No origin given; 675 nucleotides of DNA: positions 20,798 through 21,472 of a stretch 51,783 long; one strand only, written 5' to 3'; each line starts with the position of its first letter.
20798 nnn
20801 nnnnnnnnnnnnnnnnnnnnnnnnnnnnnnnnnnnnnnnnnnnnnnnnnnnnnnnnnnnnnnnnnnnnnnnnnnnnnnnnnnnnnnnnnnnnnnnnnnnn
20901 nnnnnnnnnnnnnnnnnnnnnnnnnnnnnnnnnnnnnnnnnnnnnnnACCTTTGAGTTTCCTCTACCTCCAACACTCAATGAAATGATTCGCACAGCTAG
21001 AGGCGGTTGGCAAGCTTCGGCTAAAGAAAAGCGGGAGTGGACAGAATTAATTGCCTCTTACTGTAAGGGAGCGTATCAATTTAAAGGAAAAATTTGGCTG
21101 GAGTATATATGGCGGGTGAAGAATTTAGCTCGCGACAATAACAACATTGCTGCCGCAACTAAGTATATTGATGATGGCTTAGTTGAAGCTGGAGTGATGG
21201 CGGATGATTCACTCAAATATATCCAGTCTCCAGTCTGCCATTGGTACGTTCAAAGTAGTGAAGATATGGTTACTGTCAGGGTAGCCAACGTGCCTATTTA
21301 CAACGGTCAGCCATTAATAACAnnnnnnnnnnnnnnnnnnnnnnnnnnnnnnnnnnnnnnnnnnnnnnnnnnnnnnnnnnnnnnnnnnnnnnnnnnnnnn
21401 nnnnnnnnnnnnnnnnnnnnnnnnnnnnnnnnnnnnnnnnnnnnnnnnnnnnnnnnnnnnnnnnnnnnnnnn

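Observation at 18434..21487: Single 1017 aa ORF fusing C5-cytosine methyltransferase, ParB-like domain and RusA-like domain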

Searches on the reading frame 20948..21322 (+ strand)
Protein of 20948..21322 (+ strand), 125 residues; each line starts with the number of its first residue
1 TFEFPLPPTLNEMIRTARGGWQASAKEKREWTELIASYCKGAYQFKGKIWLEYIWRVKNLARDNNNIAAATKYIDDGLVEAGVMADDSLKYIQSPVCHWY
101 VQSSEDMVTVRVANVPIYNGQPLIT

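Call 14: search_solved_structures(query=A1, max_evalue=10, show_alignments=3)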
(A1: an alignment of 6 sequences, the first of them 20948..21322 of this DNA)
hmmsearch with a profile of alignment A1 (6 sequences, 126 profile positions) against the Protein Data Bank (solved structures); distinct sequences matched with E-value up to 10: 1.
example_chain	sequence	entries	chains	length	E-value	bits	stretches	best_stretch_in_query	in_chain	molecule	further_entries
2h8c_A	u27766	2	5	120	1.4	12.2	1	5-91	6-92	Crossover junction endodeoxyribonuclease rusA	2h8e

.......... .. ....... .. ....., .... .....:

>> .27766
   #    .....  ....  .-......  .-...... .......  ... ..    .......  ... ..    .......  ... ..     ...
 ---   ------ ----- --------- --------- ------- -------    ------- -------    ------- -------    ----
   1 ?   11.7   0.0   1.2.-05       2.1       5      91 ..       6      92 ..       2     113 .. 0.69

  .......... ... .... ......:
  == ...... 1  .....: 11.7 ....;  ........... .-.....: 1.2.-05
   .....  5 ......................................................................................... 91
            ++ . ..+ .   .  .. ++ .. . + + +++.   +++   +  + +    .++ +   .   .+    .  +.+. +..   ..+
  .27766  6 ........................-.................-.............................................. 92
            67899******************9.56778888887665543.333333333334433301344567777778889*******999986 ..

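Call 15: search_protein_families(library=pfam, alignment_id=A1, max_evalue=10)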
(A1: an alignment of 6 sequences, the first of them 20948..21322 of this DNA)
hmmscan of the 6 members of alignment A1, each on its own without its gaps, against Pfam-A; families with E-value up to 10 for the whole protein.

A. member 1, window:20948-21322:+ (125 aa): 1 family
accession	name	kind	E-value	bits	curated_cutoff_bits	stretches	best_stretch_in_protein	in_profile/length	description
PF05410.19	Peptidase_C31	-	0.043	14.4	25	1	40-101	11-74/105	Porcine arterivirus-type cysteine proteinase alpha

B. families by the number of members that match (of 6 scanned): 2 families
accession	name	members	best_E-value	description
PF01931.24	NTPase_I-T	3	0.035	Protein of unknown function DUF84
PF05410.19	Peptidase_C31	1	0.043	Porcine arterivirus-type cysteine proteinase alpha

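Call 22: predict_structure(alignment_id=A1)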
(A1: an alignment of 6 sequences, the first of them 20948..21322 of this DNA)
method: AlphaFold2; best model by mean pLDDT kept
length: 125 residues; sequences in the alignment: 6
mean_pLDDT: 61.9   pTM: 0.58
mean pLDDT of the five models: 61.9, 55.6, 53.6, 50.3, 48.1
residues with pLDDT >= 90: 0; 70-90: 39; 50-70: 64; < 50: 22
segments of 3 or more residues with pLDDT < 50: 13-18, 20-23, 85-94
pLDDT, mean of each block of 10 residues (from residue 1): 69 46 55 62 57 78 58 58 46 53 83 75 70
secondary structure, 60 per line:
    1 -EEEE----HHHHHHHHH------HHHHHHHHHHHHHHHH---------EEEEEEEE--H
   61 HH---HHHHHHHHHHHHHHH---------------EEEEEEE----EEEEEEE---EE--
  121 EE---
elements in order: E2-5 H10-18 H25-40 E50-57 H66-80 E96-102 E107-113

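Call 26: fold_search(model_id=the predicted structure, library=pdb)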
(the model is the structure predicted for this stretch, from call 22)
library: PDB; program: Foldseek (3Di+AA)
matches with E <= 10: 546; with E <= 0.001: 0
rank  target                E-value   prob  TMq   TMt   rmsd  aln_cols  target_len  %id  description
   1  1q8r_B                1.4e-03  1.00  0.51  0.57   4.3       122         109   16  Structure of E.coli RusA Holliday junction resolvase (released 2004-01-06)
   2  2h8c_D                2.4e-03  0.99  0.47  0.51   5.2       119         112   19  Structure of RusA D70N in complex with DNA (released 2007-04-24)
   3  2h8c_A                3.4e-03  1.00  0.52  0.54   6.1       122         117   20  Structure of RusA D70N in complex with DNA (released 2007-04-24)
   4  2h8c_B                4.7e-03  0.98  0.47  0.50   6.1       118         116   20  Structure of RusA D70N in complex with DNA (released 2007-04-24)
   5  2h8e                  7.6e-03  0.99  0.51  0.52   5.9       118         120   19  Structure RusA D70N (released 2007-04-24)
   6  2h8c_C                1.9e-02  0.94  0.47  0.51   5.3       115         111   16  Structure of RusA D70N in complex with DNA (released 2007-04-24)
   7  1dru                  3.3e-02  0.69  0.34  0.19   7.5       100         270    9  ESCHERICHIA COLI DHPR/NADH COMPLEX (released 1997-01-27)
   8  1dih                  3.7e-02  0.51  0.31  0.17   8.2       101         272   12  THREE-DIMENSIONAL STRUCTURE OF E. COLI DIHYDRODIPICOLINATE REDUCTASE (released 1995-09-15)
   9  5eer                  4.3e-02  0.38  0.28  0.18   8.3       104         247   15  Crystal structure of DapB from Corynebacterium glutamicum (released 2015-11-11)
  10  6qvp_E                5.9e-02  0.44  0.33  0.37   4.9        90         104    9  Crystal structure of the peptidoglycan-binding domain of SiiA from Salmonella enterica (released 2019-08-28)
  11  6qvp_A                5.9e-02  0.13  0.21  0.24   9.0        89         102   12  Crystal structure of the peptidoglycan-binding domain of SiiA from Salmonella enterica (released 2019-08-28)
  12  1arz_C                8.3e-02  0.38  0.31  0.18   8.2       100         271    9  ESCHERICHIA COLI DIHYDRODIPICOLINATE REDUCTASE IN COMPLEX WITH NADH AND 2,6 PYRIDINE DICARBOXYLATE (released 1998-10-14)
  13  5hy4_F                9.5e-02  0.35  0.35  0.16   6.6        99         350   15  Structure-function analysis of functionally diverse members of the cyclic amide hydrolase family of Toblerone fold enz (released 2017-02-01)
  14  1q8r_A                1.0e-01  0.82  0.50  0.52   5.9       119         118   20  Structure of E.coli RusA Holliday junction resolvase (released 2004-01-06)
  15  5wol                  1.0e-01  0.20  0.29  0.19   9.9       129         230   12  Crystal structure of dihydrodipicolinate reductase DapB from Coxiella burnetii (released 2017-08-16)
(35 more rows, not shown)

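Call 32: search_protein_representatives(alignment_id=A1)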
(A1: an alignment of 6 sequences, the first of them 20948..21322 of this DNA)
Query: 6 sequences, 126 profile positions. Proteins with E-value up to 0.001 (for the whole library): 2621; up to 1e-10: 609; up to 1e-30: 29. The best 150 are listed.
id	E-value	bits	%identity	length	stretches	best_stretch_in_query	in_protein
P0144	2.8e-60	218.2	-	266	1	1-125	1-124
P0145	8.9e-48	177.8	-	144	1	2-125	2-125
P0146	1.7e-41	157.5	-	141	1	7-122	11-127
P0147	4.4e-40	152.9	-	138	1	1-119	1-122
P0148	4.8e-39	149.5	-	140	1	1-120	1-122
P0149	5.4e-39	149.4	-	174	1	1-121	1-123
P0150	1.0e-38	148.5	-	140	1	4-121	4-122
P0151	1.2e-38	148.2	-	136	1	5-118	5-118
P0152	6.5e-38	145.9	-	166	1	4-122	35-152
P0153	7.6e-38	145.7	-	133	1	7-118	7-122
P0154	1.4e-37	144.8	-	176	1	8-124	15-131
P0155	1.7e-37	144.6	-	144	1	2-121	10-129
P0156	5.0e-37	143.0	-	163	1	1-122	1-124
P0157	1.1e-36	141.9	-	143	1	1-120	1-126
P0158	1.2e-36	141.8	-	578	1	2-117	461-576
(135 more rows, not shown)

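Call 37: find_homologous_proteins(query=P0158, max_evalue=0.00001)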
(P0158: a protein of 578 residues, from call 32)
Query P0158 (578 aa): 105 proteins with E <= 0.00001 among 8000 candidates.
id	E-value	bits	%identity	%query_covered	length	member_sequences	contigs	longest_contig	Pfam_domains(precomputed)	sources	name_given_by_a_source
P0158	0.0e+0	1307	100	100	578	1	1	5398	-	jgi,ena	-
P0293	0.0e+0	1128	89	100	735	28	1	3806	PF00145.24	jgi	jgi:Holliday junction resolvase RusA-like endonuclease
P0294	0.0e+0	1114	87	100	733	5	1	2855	PF00145.24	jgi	jgi:hypothetical protein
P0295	0.0e+0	1109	87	100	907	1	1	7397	PF00145.24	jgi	jgi:DNA (cytosine-5)-methyltransferase 1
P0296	0.0e+0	1049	85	100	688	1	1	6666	PF00145.24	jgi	jgi:hypothetical protein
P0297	2.5e-286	969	85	88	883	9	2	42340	PF00145.24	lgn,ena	-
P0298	2.4e-249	847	70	100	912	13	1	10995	PF00145.24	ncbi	-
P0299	2.5e-212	725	88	66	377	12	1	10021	-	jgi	jgi:Holliday junction resolvase RusA-like endonuclease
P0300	1.0e-191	657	71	77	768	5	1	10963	PF00145.24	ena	-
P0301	1.4e-191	656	71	77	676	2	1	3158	PF00145.24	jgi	jgi:site-specific DNA-cytosine methylase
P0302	3.0e-188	645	72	76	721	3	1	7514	PF00145.24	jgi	jgi:DNA (cytosine-5)-methyltransferase 1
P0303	1.5e-72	263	37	64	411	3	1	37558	-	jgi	jgi:hypothetical protein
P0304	1.4e-70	257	40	63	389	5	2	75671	-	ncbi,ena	-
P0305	1.3e-62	231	38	65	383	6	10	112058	-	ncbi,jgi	jgi:hypothetical protein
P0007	6.6e-59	218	47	46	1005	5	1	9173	PF00145.24,PF02195.27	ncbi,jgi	jgi:DNA (cytosine-5)-methyltransferase 1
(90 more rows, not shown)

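Call 57: search_protein_families(library=pfam, alignment_id=A3, max_evalue=1)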
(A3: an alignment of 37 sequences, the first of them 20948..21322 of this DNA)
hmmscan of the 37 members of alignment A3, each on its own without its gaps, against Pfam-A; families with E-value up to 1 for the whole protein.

A. member 1, window:20948-21322:+ (125 aa): 1 family
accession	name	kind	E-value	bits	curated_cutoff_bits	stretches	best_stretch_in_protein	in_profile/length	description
PF05410.19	Peptidase_C31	-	0.043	14.4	25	1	40-101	11-74/105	Porcine arterivirus-type cysteine proteinase alpha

B. families by the number of members that match (of 37 scanned): 17 families
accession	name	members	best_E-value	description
PF05866.16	RusA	11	9.6e-08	Endodeoxyribonuclease RusA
PF03999.17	MAP65_ASE1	1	0.0013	Microtubule associated protein (MAP65/ASE1 family)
PF16708.10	LppA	1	0.01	Lipoprotein confined to pathogenic Mycobacterium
PF12208.14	DUF3601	1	0.011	Domain of unknown function (DUF3601)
PF25619.1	PhiKZ_gp119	1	0.026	Bacteriophage PhiKZ vertex-binding protein gp119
PF00480.26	ROK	1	0.042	ROK family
PF05410.19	Peptidase_C31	1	0.043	Porcine arterivirus-type cysteine proteinase alpha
PF05691.18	Raffinose_syn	1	0.052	Raffinose synthase or seed imbibition protein Sip1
PF06337.17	DUSP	1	0.095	DUSP domain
PF02578.20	Cu-oxidase_4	1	0.12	Multi-copper polyphenol oxidoreductase laccase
PF24462.1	Ig_F54D1_6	1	0.13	F54D1.6, Ig-like domain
PF19938.4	DUF6400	1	0.17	Family of unknown function (DUF6400)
PF07825.17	Exc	1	0.18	Excisionase-like protein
PF03715.18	Noc2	1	0.19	Noc2p family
PF22163.1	SipA_2nd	1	0.21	Salmonella Invasion protein A, C-terminal actin binding domain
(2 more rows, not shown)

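Call 58: search_solved_structures(query=A3, max_evalue=10, show_alignments=1)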
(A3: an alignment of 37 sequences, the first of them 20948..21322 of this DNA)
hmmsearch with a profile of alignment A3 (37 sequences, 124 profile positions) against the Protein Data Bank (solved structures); distinct sequences matched with E-value up to 10: 2.
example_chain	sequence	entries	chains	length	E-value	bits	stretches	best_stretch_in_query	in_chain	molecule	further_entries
1q8r_A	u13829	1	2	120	6.7e-05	26.1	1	4-119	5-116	Crossover junction endodeoxyribonuclease rusA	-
2h8c_A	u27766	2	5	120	0.0011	22.1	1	4-119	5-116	Crossover junction endodeoxyribonuclease rusA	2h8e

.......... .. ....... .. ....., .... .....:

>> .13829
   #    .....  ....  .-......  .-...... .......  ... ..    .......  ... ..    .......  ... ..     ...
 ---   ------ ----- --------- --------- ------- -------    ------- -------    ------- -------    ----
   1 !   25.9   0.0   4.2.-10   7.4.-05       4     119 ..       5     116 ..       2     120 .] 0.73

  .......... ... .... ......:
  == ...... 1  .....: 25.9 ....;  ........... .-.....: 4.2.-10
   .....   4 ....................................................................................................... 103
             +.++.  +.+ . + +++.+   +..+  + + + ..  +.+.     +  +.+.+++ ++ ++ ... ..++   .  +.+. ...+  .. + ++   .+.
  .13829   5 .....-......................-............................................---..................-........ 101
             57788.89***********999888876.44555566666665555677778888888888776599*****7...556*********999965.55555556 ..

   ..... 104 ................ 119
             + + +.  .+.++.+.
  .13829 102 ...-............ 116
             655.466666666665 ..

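Call 59: find_encoding_contigs(protein=P0297, flank=7000, max_places=2)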
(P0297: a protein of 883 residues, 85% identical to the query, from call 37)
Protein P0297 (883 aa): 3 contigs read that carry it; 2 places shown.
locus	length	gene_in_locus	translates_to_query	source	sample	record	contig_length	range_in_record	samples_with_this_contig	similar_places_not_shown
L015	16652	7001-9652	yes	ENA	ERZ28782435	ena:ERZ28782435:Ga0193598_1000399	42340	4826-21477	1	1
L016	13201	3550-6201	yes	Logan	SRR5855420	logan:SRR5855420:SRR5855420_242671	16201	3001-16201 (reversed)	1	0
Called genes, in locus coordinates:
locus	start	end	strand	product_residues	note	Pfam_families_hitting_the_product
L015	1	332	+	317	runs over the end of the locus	PF00890:FAD_binding_2 (weak), PF01266:DAO (weak), PF03486:HI0933_like (faint), PF07992:Pyr_redox_2, PF13738:Pyr_redox_3 (faint)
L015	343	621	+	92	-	PF13602:ADH_zinc_N_2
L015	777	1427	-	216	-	PF19955:EAD1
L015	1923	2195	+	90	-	-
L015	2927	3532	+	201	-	-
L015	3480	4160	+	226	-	-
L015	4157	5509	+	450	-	PF00772:DnaB, PF03796:DnaB_C, PF06745:ATPase, PF13481:AAA_25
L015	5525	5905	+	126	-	-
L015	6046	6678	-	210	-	-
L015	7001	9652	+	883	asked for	PF00145:DNA_methylase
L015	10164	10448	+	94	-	-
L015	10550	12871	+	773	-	-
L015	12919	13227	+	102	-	-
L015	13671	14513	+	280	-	PF00589:Phage_integrase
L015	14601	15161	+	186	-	-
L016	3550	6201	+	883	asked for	PF00145:DNA_methylase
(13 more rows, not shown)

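Call 60: find_encoding_contigs(protein=P0298, flank=7000, max_places=2)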
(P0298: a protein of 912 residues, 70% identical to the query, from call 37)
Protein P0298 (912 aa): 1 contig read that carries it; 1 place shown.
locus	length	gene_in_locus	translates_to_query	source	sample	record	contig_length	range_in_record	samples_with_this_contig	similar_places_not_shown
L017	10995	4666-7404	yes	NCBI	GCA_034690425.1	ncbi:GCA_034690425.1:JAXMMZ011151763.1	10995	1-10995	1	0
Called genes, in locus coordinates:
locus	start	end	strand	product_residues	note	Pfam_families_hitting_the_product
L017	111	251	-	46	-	-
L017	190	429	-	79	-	PF13443:HTH_26 (faint)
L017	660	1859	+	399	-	-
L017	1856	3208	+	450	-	PF00772:DnaB, PF03796:DnaB_C, PF06745:ATPase, PF13481:AAA_25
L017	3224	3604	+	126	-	-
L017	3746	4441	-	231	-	-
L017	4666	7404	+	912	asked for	PF00145:DNA_methylase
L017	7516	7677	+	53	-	-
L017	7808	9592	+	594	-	PF03235:GmrSD_N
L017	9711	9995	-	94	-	-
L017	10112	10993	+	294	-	?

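Call 61: find_encoding_contigs(protein=P0305, flank=6000, max_places=3)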
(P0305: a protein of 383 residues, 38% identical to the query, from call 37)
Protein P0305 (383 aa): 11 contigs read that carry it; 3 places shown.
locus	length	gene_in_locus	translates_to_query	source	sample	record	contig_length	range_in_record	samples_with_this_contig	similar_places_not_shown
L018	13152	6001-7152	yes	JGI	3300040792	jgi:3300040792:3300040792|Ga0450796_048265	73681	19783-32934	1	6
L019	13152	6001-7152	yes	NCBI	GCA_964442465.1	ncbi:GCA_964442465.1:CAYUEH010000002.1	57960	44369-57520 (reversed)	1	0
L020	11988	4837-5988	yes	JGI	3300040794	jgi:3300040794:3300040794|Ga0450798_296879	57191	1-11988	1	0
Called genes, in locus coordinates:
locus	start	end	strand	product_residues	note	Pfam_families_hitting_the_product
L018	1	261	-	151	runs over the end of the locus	-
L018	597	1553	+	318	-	PF00589:Phage_integrase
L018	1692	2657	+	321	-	-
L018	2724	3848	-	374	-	-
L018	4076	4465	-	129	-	PF01850:PIN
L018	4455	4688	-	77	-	-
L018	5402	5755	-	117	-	-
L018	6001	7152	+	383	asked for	-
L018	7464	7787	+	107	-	-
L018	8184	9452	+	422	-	PF03497:Anthrax_toxA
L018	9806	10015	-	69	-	-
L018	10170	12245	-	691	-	-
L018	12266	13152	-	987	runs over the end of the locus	PF20248:DUF6603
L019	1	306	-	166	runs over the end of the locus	-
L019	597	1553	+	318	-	PF00589:Phage_integrase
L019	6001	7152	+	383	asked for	-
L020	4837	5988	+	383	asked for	-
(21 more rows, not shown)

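Call 81: search_protein_families(library=pfam, proteins=[P0295, P0304], max_evalue=0.01)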
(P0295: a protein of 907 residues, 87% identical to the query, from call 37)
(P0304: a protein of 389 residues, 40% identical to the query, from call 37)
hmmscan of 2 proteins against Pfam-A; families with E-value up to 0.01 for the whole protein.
P0295 (907 aa): 1 family
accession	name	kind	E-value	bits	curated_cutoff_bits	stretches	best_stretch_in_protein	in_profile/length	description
PF00145.23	DNA_methylase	-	7.6e-32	111.5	22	1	33-340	9-321/324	C-5 cytosine-specific DNA methylase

P0304 (389 aa): 0 families

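Call 84: find_related_loci(query=P0295, collection=viral_contigs, flank=6000)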
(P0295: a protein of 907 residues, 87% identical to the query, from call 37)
Query P0295 (907 aa) in viral_contigs; peptide patterns used: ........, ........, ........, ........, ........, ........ (x = any residue, [..] = any of these).
8 stretches matched a pattern; 1 encode a relative of the query (tblastn E <= 1e-3); 1 distinct loci.
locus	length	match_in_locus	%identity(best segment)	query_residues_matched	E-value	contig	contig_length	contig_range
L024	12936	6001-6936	36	33-350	6e-55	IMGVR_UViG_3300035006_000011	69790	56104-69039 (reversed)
